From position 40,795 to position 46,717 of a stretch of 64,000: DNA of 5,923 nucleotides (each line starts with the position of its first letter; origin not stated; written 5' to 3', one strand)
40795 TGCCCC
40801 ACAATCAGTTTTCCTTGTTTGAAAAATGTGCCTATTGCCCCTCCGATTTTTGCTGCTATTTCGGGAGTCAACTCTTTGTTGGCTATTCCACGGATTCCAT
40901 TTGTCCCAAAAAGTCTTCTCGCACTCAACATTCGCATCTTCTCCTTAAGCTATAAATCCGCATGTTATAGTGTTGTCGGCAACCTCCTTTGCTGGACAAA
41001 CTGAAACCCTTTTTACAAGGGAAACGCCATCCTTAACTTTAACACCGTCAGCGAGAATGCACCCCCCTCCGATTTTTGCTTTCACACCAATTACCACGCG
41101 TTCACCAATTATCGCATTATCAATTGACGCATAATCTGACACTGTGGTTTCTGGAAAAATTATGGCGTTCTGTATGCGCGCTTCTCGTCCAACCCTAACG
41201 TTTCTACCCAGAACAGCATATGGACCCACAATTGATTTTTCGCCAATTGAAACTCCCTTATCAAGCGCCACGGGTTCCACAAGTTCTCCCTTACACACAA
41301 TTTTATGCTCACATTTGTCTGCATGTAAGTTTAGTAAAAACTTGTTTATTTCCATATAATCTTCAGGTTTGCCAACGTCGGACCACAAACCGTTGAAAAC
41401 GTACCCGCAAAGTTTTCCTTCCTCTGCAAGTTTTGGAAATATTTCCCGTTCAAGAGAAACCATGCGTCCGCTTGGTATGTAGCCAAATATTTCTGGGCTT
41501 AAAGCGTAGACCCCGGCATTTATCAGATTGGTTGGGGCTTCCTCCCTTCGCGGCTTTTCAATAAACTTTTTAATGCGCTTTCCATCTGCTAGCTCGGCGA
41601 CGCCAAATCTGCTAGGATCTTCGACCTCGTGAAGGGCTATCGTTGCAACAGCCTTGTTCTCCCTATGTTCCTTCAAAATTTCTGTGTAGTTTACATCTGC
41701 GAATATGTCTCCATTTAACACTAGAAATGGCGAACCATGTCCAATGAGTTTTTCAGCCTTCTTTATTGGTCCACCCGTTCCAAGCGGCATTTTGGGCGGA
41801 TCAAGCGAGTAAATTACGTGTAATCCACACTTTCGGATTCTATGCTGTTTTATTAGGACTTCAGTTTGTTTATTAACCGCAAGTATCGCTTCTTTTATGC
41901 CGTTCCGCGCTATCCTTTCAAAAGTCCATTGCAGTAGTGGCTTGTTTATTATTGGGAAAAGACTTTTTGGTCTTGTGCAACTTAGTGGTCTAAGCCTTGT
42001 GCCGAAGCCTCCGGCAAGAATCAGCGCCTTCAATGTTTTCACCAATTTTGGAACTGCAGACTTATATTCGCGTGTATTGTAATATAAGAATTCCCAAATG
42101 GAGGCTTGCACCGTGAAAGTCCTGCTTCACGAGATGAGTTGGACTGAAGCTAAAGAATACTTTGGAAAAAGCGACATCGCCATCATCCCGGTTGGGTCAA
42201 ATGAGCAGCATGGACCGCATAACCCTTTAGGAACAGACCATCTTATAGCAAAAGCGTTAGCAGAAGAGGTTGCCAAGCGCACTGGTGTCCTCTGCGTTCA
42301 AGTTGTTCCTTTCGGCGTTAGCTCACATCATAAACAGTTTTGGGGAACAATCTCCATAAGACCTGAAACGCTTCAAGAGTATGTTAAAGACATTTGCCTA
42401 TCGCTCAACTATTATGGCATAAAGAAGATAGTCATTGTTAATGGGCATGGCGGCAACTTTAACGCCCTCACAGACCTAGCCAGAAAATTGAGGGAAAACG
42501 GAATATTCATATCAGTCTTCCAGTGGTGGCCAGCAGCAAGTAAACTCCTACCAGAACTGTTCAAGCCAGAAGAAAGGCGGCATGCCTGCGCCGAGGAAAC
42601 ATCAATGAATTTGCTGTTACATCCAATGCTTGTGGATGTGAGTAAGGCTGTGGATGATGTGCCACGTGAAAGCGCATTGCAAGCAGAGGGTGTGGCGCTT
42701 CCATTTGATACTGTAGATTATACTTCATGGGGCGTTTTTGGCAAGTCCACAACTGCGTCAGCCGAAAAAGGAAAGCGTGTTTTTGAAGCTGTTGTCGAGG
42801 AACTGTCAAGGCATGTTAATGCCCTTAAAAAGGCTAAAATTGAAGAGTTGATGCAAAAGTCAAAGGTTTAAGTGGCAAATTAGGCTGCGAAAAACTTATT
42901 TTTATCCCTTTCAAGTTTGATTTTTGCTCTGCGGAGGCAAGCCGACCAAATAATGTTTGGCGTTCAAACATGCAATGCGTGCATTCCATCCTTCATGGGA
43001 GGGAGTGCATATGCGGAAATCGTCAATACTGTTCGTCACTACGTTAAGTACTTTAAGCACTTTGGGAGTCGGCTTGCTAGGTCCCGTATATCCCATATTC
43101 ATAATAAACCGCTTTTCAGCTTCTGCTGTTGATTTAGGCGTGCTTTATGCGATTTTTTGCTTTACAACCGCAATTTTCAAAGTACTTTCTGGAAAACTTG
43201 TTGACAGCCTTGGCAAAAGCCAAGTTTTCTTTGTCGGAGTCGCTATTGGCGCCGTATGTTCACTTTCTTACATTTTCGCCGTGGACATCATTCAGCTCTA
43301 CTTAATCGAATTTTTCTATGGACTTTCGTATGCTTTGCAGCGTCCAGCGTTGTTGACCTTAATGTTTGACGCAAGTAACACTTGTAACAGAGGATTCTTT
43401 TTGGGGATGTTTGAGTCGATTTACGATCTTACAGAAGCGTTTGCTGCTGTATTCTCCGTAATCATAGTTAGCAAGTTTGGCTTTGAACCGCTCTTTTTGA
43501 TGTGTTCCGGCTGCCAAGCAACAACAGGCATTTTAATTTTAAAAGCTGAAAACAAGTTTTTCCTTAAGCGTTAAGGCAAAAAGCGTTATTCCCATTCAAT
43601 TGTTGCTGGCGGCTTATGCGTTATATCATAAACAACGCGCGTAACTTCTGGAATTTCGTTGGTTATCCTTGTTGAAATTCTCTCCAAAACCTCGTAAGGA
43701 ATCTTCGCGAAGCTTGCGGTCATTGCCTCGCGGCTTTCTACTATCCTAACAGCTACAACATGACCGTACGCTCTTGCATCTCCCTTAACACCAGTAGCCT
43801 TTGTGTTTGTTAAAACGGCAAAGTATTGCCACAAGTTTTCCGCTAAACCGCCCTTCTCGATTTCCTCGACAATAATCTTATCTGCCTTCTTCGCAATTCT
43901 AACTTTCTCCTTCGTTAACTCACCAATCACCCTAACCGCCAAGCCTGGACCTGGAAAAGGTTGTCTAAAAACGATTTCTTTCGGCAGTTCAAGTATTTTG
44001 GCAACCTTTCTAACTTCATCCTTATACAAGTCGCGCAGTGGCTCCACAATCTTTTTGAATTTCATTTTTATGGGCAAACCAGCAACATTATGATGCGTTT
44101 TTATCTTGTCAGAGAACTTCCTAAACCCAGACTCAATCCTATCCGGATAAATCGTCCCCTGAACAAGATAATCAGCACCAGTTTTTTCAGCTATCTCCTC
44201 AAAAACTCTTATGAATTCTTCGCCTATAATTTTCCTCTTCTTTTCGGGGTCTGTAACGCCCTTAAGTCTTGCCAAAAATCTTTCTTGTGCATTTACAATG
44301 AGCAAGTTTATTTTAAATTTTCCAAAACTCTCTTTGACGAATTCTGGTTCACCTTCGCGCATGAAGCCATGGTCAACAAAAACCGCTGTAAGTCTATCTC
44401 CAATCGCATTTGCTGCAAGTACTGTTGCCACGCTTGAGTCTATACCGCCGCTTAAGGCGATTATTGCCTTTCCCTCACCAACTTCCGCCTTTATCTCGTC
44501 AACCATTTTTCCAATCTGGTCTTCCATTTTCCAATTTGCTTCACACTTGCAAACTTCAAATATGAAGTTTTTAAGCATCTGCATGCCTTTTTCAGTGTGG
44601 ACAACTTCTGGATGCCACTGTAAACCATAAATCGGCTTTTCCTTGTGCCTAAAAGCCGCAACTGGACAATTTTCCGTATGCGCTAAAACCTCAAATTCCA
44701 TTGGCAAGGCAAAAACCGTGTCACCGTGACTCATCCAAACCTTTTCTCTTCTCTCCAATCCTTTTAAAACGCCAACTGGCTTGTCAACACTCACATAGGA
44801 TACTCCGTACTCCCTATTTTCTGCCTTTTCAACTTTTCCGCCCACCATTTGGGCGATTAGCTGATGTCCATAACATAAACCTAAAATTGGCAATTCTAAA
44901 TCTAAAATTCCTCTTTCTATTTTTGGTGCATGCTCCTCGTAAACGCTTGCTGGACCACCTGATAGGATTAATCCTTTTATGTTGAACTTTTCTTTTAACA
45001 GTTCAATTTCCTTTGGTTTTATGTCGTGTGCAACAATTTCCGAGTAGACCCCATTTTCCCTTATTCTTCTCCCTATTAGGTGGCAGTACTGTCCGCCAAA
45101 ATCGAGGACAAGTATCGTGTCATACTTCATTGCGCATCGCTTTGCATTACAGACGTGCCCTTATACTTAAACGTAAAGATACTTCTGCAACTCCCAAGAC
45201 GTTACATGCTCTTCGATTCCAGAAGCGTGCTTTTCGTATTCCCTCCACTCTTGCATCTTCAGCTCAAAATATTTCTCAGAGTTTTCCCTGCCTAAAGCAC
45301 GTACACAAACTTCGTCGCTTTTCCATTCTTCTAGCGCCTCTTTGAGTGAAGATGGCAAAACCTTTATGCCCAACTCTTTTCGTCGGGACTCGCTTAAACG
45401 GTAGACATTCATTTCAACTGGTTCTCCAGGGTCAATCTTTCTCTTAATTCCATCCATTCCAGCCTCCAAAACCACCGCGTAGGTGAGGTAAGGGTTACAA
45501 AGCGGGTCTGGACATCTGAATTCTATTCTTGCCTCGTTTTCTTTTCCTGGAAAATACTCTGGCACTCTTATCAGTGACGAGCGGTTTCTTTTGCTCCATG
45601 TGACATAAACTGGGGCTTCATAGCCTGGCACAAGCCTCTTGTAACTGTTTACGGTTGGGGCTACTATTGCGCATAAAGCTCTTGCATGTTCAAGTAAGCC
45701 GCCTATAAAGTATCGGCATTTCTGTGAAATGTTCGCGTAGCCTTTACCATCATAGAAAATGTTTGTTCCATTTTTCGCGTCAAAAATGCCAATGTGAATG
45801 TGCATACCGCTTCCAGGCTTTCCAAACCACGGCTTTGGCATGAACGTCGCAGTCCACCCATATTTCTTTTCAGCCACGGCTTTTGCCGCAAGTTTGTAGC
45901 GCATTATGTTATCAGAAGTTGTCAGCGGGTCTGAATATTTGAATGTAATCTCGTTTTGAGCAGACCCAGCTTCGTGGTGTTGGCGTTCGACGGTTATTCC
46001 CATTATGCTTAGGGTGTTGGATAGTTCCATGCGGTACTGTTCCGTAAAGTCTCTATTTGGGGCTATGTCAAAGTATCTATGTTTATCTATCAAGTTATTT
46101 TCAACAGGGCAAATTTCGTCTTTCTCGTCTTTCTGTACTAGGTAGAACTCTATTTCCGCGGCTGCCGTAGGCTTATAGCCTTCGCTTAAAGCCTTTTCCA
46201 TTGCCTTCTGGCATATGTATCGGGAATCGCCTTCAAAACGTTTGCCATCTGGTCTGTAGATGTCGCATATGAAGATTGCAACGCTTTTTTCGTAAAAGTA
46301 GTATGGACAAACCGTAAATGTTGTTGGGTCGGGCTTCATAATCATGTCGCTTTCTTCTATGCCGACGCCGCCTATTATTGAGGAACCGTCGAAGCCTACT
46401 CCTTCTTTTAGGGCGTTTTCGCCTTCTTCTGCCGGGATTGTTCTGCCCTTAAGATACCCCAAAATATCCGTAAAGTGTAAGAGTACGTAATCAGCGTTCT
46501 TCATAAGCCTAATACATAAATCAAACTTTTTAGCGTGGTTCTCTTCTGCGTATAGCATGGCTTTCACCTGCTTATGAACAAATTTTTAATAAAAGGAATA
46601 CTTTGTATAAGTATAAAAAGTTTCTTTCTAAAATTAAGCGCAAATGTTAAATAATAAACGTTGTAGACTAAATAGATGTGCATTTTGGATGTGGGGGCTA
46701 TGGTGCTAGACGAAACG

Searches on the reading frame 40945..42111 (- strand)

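Call 62: search_protein_families(library=pfam, proteins=[window:40945-42111:-], max_evalue=1e-10)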
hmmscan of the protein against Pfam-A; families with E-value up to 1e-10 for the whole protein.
window:40945-42111:- (388 aa): 2 families
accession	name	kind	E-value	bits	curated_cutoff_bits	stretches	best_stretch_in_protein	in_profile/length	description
PF00483.29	NTP_transferase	-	7e-53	180.2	21.2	1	28-260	1-243/245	Nucleotidyl transferase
PF25084.1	LbH_EIF2B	-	2.8e-16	59.8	54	1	276-364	17-104/105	EIF2B subunit epsilon LbH domain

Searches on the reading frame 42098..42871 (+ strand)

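Call 62: search_protein_families(library=pfam, proteins=[window:42098-42871:+], max_evalue=1e-10)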
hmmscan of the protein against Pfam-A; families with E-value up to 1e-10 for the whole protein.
window:42098-42871:+ (257 aa): 1 family
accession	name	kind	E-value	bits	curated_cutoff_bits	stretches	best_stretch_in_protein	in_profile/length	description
PF02633.19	Creatininase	-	1.3e-70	238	31.3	1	11-239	1-237/238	Creatinine amidohydrolase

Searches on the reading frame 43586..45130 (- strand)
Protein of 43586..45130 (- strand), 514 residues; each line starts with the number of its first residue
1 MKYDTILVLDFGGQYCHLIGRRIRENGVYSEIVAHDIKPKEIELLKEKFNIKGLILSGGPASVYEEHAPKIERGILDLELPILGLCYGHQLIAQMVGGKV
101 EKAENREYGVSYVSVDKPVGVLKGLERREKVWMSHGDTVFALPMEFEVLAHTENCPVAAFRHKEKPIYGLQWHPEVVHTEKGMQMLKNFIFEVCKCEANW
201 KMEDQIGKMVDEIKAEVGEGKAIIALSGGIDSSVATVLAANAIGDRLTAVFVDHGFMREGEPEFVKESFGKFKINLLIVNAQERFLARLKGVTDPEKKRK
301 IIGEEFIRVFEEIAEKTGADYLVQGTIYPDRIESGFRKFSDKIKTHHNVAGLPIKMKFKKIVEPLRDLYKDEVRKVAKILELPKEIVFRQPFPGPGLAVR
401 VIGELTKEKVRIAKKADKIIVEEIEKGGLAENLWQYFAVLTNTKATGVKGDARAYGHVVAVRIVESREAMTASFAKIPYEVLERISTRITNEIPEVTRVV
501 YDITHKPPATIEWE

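Call 62: search_protein_families(library=pfam, proteins=[window:43586-45130:-], max_evalue=1e-10)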
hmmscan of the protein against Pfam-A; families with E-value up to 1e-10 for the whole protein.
window:43586-45130:- (514 aa): 2 families
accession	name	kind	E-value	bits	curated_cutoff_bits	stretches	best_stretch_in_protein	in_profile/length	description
PF00117.34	GATase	-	1.2e-46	159.2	22.8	1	7-192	1-189/190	Glutamine amidotransferase class-I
PF00958.27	GMP_synt_C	-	2e-40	137.2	27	1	422-513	1-92/92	GMP synthase C terminal domain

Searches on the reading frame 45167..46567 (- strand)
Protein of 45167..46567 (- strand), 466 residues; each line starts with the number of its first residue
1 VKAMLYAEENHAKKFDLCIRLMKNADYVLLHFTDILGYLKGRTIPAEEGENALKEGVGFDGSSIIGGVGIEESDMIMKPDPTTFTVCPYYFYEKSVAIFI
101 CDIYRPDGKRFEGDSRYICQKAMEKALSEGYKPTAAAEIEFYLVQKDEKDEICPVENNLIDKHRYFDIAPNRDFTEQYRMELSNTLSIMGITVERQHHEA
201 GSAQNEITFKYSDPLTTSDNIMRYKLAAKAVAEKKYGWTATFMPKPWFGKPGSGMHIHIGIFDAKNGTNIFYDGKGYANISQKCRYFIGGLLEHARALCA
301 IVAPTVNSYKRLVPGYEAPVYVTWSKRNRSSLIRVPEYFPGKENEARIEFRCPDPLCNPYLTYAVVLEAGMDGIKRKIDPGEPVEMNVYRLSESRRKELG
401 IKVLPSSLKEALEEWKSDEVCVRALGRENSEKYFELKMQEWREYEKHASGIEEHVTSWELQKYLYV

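Call 62: search_protein_families(library=pfam, proteins=[window:45167-46567:-], max_evalue=1e-10)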
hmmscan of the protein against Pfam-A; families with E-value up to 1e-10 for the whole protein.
window:45167-46567:- (466 aa): 2 families
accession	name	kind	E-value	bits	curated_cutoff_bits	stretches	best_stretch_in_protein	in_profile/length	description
PF00120.29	Gln-synt_C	-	3.4e-118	395.1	24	1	113-452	2-340/344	Glutamine synthetase, catalytic domain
PF03951.24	Gln-synt_N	-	8.6e-25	86.6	33.4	1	25-106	2-82/82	Glutamine synthetase, beta-Grasp domain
